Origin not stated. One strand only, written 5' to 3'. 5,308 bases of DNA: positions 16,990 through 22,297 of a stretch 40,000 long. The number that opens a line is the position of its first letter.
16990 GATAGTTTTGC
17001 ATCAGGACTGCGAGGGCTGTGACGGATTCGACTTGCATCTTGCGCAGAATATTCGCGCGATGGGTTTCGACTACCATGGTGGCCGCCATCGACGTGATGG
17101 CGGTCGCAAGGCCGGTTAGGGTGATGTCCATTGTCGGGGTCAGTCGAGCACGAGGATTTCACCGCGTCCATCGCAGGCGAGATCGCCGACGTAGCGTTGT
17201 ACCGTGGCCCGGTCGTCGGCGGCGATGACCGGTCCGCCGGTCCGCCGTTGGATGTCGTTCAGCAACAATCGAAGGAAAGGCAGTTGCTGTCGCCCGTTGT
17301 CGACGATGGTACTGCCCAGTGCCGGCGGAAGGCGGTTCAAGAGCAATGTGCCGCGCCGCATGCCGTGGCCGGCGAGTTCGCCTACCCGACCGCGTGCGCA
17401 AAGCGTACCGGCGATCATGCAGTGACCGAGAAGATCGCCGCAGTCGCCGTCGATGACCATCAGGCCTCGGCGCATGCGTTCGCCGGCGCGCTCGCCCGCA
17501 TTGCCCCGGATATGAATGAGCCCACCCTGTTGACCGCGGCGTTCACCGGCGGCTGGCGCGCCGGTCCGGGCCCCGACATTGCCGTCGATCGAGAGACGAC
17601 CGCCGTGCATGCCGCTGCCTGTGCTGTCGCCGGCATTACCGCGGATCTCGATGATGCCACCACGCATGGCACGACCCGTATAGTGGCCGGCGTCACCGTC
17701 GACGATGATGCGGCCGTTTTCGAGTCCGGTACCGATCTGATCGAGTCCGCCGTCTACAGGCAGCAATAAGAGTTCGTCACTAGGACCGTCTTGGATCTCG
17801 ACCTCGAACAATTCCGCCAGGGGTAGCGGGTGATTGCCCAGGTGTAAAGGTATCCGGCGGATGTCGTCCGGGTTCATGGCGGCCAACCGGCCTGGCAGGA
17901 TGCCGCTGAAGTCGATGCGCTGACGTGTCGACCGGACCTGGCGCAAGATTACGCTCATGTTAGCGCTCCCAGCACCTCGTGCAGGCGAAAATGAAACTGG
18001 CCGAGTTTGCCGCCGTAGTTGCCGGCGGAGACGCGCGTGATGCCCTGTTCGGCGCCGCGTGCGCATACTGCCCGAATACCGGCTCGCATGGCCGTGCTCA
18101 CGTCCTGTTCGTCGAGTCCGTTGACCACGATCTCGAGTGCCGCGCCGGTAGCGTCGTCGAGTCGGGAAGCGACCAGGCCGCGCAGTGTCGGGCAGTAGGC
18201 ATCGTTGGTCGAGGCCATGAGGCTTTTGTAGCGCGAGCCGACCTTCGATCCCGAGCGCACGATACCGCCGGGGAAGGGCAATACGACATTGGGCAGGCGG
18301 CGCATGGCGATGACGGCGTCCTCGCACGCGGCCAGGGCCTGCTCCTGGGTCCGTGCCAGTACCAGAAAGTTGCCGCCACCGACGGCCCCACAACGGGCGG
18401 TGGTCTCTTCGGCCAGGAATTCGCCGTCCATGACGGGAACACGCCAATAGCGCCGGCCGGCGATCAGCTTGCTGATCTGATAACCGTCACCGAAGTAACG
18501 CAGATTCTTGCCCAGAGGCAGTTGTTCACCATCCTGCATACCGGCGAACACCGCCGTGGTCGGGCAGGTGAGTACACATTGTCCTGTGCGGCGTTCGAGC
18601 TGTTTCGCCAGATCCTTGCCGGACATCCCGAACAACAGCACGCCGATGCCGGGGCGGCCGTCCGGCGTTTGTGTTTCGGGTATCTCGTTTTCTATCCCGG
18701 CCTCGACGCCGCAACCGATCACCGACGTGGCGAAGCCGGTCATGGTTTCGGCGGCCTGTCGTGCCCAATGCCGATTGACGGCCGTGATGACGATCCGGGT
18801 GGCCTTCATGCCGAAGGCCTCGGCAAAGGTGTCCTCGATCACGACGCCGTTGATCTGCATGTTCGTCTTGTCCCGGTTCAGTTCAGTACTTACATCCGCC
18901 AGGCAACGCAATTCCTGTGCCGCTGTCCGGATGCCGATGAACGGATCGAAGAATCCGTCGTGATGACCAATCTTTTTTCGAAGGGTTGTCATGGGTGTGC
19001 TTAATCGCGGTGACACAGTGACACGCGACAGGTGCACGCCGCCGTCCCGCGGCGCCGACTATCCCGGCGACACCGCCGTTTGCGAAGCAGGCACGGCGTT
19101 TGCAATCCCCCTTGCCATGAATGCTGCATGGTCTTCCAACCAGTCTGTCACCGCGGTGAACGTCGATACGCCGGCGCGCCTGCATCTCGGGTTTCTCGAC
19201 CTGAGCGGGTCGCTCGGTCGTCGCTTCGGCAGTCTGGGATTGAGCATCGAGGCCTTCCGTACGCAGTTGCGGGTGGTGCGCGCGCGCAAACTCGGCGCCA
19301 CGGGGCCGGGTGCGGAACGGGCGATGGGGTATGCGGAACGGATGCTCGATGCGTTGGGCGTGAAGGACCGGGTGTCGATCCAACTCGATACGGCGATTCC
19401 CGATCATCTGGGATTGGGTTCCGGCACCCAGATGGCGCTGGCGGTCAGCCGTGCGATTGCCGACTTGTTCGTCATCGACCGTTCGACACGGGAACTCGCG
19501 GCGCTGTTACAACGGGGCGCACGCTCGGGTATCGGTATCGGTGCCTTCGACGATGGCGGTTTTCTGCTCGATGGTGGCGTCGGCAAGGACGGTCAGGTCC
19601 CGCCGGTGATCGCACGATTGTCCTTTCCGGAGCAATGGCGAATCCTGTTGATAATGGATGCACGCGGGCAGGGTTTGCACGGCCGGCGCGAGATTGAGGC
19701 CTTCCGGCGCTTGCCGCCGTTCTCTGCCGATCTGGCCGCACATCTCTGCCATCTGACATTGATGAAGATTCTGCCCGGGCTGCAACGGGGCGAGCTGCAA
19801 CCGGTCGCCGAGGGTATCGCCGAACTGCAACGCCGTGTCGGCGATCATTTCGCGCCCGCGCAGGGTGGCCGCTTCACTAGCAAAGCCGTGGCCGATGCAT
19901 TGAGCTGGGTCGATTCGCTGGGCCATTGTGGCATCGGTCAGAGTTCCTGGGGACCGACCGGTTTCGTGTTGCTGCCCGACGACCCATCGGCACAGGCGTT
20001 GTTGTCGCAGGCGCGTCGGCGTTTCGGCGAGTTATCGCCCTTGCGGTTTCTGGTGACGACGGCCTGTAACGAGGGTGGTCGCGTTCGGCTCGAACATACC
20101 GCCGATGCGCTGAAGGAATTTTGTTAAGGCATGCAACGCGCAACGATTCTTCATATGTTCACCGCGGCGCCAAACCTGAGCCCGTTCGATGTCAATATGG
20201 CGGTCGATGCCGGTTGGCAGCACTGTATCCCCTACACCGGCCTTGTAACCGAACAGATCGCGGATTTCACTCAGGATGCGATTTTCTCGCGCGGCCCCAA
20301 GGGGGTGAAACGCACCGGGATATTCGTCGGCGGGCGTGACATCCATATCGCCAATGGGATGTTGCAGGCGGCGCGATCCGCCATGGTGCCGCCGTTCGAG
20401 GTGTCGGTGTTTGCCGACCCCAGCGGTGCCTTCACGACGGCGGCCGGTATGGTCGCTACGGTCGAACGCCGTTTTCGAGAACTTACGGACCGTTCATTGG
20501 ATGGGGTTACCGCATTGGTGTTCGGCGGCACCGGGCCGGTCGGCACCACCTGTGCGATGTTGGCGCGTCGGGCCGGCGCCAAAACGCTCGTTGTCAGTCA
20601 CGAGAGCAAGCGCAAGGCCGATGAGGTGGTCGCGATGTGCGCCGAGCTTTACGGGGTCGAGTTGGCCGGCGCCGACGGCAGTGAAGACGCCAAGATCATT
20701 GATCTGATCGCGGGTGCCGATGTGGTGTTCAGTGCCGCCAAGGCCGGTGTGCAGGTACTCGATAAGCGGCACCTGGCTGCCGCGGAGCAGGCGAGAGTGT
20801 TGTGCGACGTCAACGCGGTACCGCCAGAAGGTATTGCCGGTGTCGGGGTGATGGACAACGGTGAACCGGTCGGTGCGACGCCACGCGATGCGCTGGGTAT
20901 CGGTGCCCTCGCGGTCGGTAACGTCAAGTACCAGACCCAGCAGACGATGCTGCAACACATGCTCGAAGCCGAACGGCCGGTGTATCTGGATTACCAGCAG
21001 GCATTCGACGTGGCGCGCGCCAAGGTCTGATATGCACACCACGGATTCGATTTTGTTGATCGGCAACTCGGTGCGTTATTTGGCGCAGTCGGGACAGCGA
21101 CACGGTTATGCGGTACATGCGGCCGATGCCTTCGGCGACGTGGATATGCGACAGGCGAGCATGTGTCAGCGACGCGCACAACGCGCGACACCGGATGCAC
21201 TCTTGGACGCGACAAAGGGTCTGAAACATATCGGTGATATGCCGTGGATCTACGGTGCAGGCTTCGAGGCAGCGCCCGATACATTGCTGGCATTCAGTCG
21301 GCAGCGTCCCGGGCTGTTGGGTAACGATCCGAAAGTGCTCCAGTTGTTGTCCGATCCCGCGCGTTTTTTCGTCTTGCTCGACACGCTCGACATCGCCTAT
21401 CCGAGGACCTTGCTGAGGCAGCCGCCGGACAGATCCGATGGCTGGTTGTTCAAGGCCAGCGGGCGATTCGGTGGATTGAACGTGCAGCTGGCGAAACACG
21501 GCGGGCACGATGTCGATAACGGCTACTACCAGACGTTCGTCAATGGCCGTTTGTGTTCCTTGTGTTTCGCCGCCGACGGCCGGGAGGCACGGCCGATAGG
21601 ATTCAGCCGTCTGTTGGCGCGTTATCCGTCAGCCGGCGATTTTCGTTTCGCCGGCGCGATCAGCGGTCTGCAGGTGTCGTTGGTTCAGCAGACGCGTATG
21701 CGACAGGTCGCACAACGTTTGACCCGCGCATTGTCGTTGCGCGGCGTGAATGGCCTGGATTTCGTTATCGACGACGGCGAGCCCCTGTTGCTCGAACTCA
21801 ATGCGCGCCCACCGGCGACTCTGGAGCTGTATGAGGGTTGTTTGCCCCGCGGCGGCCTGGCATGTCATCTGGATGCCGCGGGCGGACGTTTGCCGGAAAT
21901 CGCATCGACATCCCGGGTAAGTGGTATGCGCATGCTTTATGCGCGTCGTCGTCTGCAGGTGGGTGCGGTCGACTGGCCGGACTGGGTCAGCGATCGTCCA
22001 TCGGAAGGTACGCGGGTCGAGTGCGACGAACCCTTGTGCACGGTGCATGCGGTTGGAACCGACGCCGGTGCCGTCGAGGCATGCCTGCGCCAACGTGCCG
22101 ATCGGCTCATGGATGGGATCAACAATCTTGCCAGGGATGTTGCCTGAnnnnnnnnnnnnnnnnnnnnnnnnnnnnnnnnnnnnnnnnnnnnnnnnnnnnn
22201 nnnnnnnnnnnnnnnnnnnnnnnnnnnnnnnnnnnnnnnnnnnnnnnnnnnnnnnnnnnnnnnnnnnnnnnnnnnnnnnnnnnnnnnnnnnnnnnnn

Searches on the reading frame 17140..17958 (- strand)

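Call 35: search_protein_families(library=pfam, proteins=[window:17140-17958:-], max_evalue=0.001)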
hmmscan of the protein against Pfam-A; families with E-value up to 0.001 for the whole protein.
window:17140-17958:- (272 aa): 1 family
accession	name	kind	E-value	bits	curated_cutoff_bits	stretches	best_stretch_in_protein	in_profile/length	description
PF01493.24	GXGXG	-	1.6e-12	47.8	32.5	1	78-205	26-160/190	GXGXG motif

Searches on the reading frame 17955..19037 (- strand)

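Call 35: search_protein_families(library=pfam, proteins=[window:17955-19037:-], max_evalue=0.001)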
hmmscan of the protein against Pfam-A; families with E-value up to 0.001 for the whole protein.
window:17955-19037:- (360 aa): 2 families
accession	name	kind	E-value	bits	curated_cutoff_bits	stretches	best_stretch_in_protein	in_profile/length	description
PF01913.23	FTR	-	6.5e-63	211.4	27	1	60-202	1-142/142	Formylmethanofuran-tetrahydromethanopterin formyltransferase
PF02741.20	FTR_C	-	5.1e-59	199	25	1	205-355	1-149/149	FTR, proximal lobe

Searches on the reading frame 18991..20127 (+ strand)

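Call 35: search_protein_families(library=pfam, proteins=[window:18991-20127:+], max_evalue=0.001)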
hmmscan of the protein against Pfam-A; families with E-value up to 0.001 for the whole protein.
window:18991-20127:+ (378 aa): 2 families
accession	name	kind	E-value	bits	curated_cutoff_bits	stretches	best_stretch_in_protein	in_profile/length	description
PF00288.32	GHMP_kinases_N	-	2.3e-09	37.8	22.3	1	113-179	5-69/87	GHMP kinases N terminal domain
PF08544.19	GHMP_kinases_C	-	4.5e-08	33.8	21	1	261-345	2-83/85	GHMP kinases C terminal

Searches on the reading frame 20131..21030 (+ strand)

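Call 35: search_protein_families(library=pfam, proteins=[window:20131-21030:+], max_evalue=0.001)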
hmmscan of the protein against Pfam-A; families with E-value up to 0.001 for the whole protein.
window:20131-21030:+ (299 aa): 3 families
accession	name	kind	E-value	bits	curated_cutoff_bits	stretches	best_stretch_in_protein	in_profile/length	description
PF09176.16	Mpt_N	-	2.4e-35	120.9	27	1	18-98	1-81/81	Methylene-tetrahydromethanopterin dehydrogenase, N-terminal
PF05368.20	NmrA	-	1.1e-06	28.9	27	1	128-218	5-93/298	NmrA-like family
PF13241.12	NAD_binding_7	-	7.3e-05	23.7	22.1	1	123-234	5-98/104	Putative NAD(P)-binding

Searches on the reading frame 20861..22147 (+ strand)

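Call 35: search_protein_families(library=pfam, proteins=[window:20861-22147:+], max_evalue=0.001)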
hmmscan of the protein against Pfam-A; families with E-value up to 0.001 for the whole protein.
window:20861-22147:+ (428 aa): 3 families
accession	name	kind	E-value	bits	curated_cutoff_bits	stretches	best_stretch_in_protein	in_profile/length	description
PF02655.19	ATP-grasp_3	-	3.2e-14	53.8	23.2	1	197-319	36-159/160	ATP-grasp domain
PF14397.11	ATPgrasp_ST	-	0.00022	21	31.4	1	280-323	218-263/278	Sugar-transfer associated ATP-grasp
PF15632.11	ATPgrasp_Ter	-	0.00055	20.2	29.1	0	271-322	41-91/131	ATP-grasp in the biosynthetic pathway with Ter operon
